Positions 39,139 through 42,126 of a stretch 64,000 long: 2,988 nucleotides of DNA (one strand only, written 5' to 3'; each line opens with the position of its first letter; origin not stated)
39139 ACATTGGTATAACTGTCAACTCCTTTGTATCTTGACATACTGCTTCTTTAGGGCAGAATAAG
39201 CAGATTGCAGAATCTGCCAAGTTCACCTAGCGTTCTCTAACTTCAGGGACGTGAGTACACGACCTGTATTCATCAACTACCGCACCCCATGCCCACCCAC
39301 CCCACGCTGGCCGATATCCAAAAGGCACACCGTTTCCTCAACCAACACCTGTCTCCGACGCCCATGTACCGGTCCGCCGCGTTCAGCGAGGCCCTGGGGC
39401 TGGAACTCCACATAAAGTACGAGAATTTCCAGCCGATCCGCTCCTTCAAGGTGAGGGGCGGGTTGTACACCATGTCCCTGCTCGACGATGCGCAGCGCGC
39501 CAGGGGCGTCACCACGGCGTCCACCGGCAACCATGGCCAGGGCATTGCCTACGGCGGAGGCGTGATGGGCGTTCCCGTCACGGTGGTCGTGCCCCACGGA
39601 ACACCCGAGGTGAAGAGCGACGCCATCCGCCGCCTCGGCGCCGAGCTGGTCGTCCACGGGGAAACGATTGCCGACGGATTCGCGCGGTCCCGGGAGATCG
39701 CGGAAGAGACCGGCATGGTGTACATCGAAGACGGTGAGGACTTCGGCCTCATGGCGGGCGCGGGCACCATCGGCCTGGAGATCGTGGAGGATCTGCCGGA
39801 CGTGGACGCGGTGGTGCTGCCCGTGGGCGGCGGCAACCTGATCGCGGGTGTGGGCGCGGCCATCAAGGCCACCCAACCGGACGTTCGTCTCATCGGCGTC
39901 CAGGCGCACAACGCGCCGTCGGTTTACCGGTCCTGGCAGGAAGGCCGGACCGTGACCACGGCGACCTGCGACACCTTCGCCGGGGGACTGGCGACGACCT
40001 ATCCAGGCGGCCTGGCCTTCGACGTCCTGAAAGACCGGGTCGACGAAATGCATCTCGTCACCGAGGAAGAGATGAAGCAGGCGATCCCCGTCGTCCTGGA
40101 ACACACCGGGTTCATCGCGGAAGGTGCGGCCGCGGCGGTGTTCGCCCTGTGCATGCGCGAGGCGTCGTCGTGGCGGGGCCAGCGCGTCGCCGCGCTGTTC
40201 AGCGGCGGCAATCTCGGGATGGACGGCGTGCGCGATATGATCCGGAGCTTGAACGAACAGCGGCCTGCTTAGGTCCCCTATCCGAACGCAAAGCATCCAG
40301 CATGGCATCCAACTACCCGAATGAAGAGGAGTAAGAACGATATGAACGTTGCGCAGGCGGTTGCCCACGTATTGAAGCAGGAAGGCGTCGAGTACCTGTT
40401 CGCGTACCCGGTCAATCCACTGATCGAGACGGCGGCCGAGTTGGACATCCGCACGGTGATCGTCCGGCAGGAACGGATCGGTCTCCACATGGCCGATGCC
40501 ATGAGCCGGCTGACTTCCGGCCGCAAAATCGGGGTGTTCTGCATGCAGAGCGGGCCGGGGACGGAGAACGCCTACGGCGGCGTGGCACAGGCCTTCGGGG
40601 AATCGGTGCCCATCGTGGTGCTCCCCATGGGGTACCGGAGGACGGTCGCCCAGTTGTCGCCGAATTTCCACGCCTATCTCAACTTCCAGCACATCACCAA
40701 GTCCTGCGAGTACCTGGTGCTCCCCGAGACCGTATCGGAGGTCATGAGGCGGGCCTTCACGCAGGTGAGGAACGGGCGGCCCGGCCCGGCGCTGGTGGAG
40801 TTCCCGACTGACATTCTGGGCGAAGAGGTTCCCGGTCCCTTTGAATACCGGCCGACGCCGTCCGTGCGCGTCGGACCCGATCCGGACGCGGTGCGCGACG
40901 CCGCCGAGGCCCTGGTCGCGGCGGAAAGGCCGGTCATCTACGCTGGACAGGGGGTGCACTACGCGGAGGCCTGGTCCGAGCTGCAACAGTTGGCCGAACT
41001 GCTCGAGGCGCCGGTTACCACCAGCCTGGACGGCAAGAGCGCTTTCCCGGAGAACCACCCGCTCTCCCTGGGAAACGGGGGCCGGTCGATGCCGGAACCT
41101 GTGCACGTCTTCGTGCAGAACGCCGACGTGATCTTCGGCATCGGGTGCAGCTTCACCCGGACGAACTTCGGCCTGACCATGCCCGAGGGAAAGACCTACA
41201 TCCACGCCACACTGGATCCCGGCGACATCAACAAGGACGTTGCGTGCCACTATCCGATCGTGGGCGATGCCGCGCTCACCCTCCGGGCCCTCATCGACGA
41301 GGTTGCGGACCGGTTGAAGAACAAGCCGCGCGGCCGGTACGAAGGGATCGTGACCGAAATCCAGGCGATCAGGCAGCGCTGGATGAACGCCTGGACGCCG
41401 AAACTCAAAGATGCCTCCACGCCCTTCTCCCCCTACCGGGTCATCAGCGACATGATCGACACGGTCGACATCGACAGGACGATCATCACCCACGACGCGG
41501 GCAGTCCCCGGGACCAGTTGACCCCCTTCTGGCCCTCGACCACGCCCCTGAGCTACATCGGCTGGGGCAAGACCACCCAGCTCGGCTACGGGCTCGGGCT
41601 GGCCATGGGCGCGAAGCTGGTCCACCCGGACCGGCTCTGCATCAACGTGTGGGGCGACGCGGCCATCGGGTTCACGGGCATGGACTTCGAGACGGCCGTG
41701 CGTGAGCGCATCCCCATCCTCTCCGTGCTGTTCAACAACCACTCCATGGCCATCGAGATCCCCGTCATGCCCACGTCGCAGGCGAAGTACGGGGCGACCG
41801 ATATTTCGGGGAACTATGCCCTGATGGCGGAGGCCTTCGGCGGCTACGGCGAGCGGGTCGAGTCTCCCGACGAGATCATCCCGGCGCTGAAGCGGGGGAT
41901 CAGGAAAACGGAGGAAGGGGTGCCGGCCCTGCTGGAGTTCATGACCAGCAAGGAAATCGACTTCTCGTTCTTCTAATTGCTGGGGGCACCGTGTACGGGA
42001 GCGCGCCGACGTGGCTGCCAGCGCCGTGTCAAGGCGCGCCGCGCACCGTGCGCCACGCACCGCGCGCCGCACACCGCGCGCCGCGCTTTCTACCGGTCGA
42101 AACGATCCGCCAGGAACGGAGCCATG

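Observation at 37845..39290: Horizontally acquired low-GC Fic (AMPylase) gene with intrinsic inhibitory motif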

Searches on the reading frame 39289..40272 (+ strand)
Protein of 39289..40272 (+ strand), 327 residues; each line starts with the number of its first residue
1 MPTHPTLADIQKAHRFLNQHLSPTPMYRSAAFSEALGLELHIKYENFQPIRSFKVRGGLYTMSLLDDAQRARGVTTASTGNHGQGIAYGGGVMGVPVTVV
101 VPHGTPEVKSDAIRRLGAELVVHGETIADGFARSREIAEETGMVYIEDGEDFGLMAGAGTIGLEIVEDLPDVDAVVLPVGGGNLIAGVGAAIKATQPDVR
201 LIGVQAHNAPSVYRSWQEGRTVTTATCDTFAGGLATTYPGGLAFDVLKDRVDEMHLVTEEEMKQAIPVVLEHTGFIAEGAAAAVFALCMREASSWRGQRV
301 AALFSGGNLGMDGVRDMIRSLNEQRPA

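Call 5: search_protein_families(library=pfam, proteins=[window:39289-40272:+], max_evalue=0.01)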
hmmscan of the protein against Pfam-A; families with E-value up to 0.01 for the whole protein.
window:39289-40272:+ (327 aa): 1 family
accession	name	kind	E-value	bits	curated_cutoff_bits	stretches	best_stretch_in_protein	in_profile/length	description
PF00291.31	PALP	-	2.3e-78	264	35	1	18-306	2-295/295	Pyridoxal-phosphate dependent enzyme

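Call 7: search_protein_families(library=ncbifam, proteins=[window:39289-40272:+], max_evalue=0.01)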
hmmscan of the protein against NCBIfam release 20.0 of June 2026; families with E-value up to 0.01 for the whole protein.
window:39289-40272:+ (327 aa): 43 families (the best 25 are shown)
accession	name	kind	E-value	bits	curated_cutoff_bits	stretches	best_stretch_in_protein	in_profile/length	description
TIGR01127.1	ilvA_1Cterm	equivalog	1.5e-85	287.5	378.75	1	24-318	1-295/380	threonine ammonia-lyase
NF005600.0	PRK07334.1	equivalog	3.2e-84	282.9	496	1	6-310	11-313/408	threonine ammonia-lyase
NF006389.0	PRK08638.1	equivalog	4.9e-82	275.5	453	1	7-321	11-327/333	bifunctional threonine ammonia-lyase/L-serine ammonia-lyase TdcB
NF005292.0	PRK06815.1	equivalog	7.8e-82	274.9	371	1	8-319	6-318/320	threonine/serine dehydratase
NF004771.0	PRK06110.1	equivalog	2e-71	240.7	317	1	5-319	3-317/323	threonine dehydratase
NF005680.0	PRK07476.1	equivalog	4.3e-69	233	413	1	6-320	6-322/326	hydroxyectoine utilization dehydratase EutB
NF006390.0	PRK08639.1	equivalog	1.4e-66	225.2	421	1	6-317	8-323/418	threonine ammonia-lyase IlvA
TIGR01124.1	ilvA_2Cterm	equivalog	9.4e-66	222.4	411.3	1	23-316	17-313/499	threonine ammonia-lyase, biosynthetic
NF006674.0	PRK09224.1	subfamily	1.8e-65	221.6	577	1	24-315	26-320/508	threonine ammonia-lyase IlvA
NF005454.0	PRK07048.1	equivalog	3.8e-64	216.9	452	1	3-319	5-321/324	threo-3-hydroxy-L-aspartate ammonia-lyase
NF009130.0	PRK12483.1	subfamily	4.7e-64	216.9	801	1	24-317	38-334/521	threonine ammonia-lyase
TIGR02079.1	THD1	equivalog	4e-61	207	440.55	1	9-316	2-314/410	threonine ammonia-lyase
NF045641.2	BHydaspDhtseBhcB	equivalog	7.9e-61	205.9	550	1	5-312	2-308/312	beta-hydroxyaspartate dehydratase BhcB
TIGR02991.1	ectoine_eutB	equivalog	1.2e-60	205.2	413.35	1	6-318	2-315/317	hydroxyectoine utilization dehydratase EutB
NF006094.0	PRK08246.1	subfamily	7.8e-58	196.3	331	1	4-311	4-306/310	serine/threonine dehydratase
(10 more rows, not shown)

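Call 17: find_homologous_proteins(query=window:39289-40272:+)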
Query window:39289-40272:+ (327 aa): 5435 proteins with E <= 0.001 among 8000 candidates; the best 120 are listed.
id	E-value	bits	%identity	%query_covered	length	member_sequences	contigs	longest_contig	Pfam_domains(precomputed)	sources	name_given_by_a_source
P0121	1.5e-198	677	93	100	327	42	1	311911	PF00291.32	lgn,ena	-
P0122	1.7e-197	673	92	100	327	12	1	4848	PF00291.32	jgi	-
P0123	4.9e-196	668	94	98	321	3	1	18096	PF00291.32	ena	-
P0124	2.1e-195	666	92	100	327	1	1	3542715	PF00291.32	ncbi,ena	-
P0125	4.9e-195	665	92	100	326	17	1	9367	PF00291.32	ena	-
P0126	9.2e-195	664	92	99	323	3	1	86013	PF00291.32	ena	-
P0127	2.5e-193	660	91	99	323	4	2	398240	PF00291.32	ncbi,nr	ncbi:MAG: threonine/serine dehydratase [Gemmatimonadetes bacterium]|nr:threonine/serine dehydratase 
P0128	3.2e-193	659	92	99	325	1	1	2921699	PF00291.32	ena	-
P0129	3.8e-191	652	90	98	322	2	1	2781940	PF00291.32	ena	-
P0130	5.9e-191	652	90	99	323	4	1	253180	PF00291.32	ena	-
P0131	2.5e-190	650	90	99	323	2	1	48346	PF00291.32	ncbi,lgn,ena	-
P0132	1.1e-189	648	89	99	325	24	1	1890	PF00291.32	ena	-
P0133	2.6e-189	646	91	98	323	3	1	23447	PF00291.32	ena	-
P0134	8.9e-189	645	90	98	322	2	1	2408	PF00291.32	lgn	-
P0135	2.7e-188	643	89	99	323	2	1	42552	PF00291.32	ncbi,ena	-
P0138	7.0e-187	638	88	99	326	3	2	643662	PF00291.32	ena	-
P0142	1.4e-181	621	85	99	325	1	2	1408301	PF00291.32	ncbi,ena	-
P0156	7.8e-136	471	66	96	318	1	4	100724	PF00291.32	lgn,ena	-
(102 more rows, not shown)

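Call 19: find_encoding_contigs(protein=P0142, flank=8000, max_places=2)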
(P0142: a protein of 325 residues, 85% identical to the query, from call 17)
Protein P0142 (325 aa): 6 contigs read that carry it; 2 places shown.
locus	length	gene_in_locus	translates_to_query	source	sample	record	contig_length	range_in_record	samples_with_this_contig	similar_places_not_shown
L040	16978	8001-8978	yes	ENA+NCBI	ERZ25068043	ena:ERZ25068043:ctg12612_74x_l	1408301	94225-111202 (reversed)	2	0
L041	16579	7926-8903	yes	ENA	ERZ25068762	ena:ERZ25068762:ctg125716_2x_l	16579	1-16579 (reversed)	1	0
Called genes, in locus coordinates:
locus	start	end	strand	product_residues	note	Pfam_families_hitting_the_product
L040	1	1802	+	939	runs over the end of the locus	PF07715:Plug, PF00593:TonB_dep_Rec_b-barrel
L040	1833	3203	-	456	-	-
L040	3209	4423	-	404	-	PF00902:TatC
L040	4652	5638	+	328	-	PF24894:Hexapep_GlmU (weak), PF25084:LbH_EIF2B (weak), PF25087:GMPPB_C, PF00132:Hexapep (faint)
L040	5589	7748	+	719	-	PF00009:GTP_EFTU, PF01926:MMR_HSR1 (weak), PF03144:GTP_EFTU_D2, PF25461:Beta-barrel_SelB, PF09107:WHD_3rd_SelB (weak)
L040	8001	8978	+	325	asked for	PF00291:PALP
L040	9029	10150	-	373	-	PF00890:FAD_binding_2, PF01266:DAO, PF07992:Pyr_redox_2 (faint)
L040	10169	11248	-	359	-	PF01408:GFO_IDH_MocA, PF22725:GFO_IDH_MocA_C3, PF02894:GFO_IDH_MocA_C (weak)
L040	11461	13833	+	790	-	PF07719:TPR_2 (faint)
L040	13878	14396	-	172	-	PF04390:LptE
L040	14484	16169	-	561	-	PF02311:AraC_binding (weak), PF07883:Cupin_2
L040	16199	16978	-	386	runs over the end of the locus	PF02515:CoA_transf_3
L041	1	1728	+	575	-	?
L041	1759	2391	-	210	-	-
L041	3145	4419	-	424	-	PF00902:TatC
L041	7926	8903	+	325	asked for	PF00291:PALP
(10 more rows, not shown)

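Call 20: find_encoding_contigs(protein=P0156, flank=8000, max_places=2)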
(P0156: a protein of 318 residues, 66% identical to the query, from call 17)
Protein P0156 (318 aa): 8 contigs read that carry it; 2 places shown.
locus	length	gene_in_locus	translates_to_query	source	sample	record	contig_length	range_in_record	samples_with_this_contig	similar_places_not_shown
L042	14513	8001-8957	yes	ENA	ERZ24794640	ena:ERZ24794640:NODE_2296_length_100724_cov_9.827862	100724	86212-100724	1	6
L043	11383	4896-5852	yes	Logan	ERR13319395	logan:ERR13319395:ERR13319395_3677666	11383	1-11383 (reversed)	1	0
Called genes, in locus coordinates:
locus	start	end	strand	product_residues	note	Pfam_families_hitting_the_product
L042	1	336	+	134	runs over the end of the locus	PF00903:Glyoxalase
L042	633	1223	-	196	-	PF12917:YfbR-like, PF13023:HD_3, PF01966:HD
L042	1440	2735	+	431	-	PF00202:Aminotran_3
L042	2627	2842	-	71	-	-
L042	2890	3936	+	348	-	PF14226:DIOX_N, PF03171:2OG-FeII_Oxy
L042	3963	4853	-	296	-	-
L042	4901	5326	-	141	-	PF00782:DSPc, PF22784:PTP-SAK, PF22785:Tc-R-P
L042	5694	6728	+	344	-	PF00579:tRNA-synt_1b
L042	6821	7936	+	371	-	-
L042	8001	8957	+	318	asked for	PF00291:PALP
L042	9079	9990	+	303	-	PF01557:FAA_hydrolase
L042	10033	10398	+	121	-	PF07883:Cupin_2 (weak)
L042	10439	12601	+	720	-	PF02225:PA, PF04389:Peptidase_M28, PF04253:TFR_dimer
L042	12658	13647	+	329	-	PF01370:Epimerase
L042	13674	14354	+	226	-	PF20092:DUF6483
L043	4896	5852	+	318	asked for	PF00291:PALP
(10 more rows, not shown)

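Call 21: find_encoding_contigs(protein=P0138, flank=8000, max_places=2)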
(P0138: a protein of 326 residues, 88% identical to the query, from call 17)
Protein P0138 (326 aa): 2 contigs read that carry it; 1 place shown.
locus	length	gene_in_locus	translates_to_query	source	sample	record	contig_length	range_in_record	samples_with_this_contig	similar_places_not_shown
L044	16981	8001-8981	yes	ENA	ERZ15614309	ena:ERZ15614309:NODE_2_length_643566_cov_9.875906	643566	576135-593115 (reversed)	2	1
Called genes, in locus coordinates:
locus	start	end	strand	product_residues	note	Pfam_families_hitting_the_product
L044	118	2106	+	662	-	PF00009:GTP_EFTU, PF01926:MMR_HSR1 (faint), PF03144:GTP_EFTU_D2, PF25461:Beta-barrel_SelB, PF09107:WHD_3rd_SelB (faint)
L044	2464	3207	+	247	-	PF13356:Arm-DNA-bind_3, PF22022:Phage_int_M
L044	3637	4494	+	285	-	PF18734:HEPN_AbiU2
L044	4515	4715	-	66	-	-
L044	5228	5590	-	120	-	-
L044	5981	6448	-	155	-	-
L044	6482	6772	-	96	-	-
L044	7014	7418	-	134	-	-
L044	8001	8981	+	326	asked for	PF00291:PALP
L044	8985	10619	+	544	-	PF02776:TPP_enzyme_N, PF00205:TPP_enzyme_M, PF02775:TPP_enzyme_C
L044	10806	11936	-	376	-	PF00070:Pyr_redox (faint), PF00890:FAD_binding_2, PF01266:DAO, PF01494:FAD_binding_3 (faint), PF07992:Pyr_redox_2 (faint)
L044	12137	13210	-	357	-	PF01408:GFO_IDH_MocA, PF22725:GFO_IDH_MocA_C3, PF02894:GFO_IDH_MocA_C (weak)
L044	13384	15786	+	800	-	PF13432:TPR_16 (faint), PF00515:TPR_1 (faint), PF07719:TPR_2 (faint), PF13424:TPR_12 (faint), PF13181:TPR_8 (faint)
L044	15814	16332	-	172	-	PF04390:LptE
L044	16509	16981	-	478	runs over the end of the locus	PF08486:SpoIID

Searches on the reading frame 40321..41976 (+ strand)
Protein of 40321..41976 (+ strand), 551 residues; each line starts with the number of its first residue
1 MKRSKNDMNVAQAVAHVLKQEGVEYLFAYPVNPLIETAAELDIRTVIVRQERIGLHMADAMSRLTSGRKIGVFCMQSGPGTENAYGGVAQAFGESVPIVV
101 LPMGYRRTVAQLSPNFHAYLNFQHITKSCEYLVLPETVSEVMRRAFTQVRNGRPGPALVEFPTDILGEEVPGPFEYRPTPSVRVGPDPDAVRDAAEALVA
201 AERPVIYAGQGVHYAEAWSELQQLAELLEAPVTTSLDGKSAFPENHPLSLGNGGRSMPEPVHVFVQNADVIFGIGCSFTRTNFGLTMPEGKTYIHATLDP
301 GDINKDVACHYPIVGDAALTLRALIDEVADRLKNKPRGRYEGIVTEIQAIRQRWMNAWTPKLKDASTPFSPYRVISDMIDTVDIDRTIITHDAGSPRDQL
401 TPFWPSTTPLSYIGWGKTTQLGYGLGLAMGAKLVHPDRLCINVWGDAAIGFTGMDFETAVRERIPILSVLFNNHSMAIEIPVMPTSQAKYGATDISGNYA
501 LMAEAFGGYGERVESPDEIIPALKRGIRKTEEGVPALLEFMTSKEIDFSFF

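Call 7: search_protein_families(library=ncbifam, proteins=[window:40321-41976:+], max_evalue=0.01)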
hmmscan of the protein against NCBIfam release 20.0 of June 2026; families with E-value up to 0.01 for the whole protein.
window:40321-41976:+ (551 aa): 51 families (the best 25 are shown)
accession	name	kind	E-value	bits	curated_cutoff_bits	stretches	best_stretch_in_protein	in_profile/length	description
NF004807.0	PRK06154.1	equivalog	2.3e-260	865.1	607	1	5-549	17-561/565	thiamine pyrophosphate-requiring protein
TIGR00118.1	acolac_lg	equivalog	3.4e-79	266.8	538.35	1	8-541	1-533/557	biosynthetic-type acetolactate synthase large subunit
NF004710.0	PRK06048.1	equivalog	1e-76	258.6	976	1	2-545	2-540/561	acetolactate synthase large subunit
NF004919.0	PRK06276.1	equivalog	3.3e-75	253.5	866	1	8-540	1-536/582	acetolactate synthase large subunit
NF004772.0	PRK06112.1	subfamily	2.3e-67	227.6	673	1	3-544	9-561/578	acetolactate synthase catalytic subunit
NF006187.0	PRK08322.1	equivalog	6.8e-64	216.2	509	1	8-529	2-518/548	acetolactate synthase large subunit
NF005039.0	PRK06456.1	equivalog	1.3e-62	212.1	868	1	11-540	5-542/572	acetolactate synthase large subunit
NF006122.0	PRK08266.1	subfamily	2.5e-62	211.1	571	1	7-544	3-526/543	hypothetical protein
NF005712.0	PRK07524.1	subfamily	4.7e-62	210.1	500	1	9-531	4-521/536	5-guanidino-2-oxopentanoate decarboxylase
NF004516.0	PRK05858.1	equivalog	6.9e-61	206.4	587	1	6-545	9-538/548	acetolactate synthase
NF006052.0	PRK08199.1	subfamily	2.2e-59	201.2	539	1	2-545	2-540/559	thiamine pyrophosphate protein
NF005936.0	PRK07979.1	equivalog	2.7e-59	201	1080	1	11-528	7-533/574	acetolactate synthase 3 large subunit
NF006525.0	PRK08979.1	equivalog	1.1e-58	199.1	1084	1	10-527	6-532/572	acetolactate synthase 3 large subunit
NF008431.0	PRK11269.1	equivalog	2.5e-58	198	791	1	7-547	3-560/591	glyoxylate carboligase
NF005860.0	PRK07789.1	equivalog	2.6e-58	197.8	881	1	4-544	30-580/615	acetolactate synthase large subunit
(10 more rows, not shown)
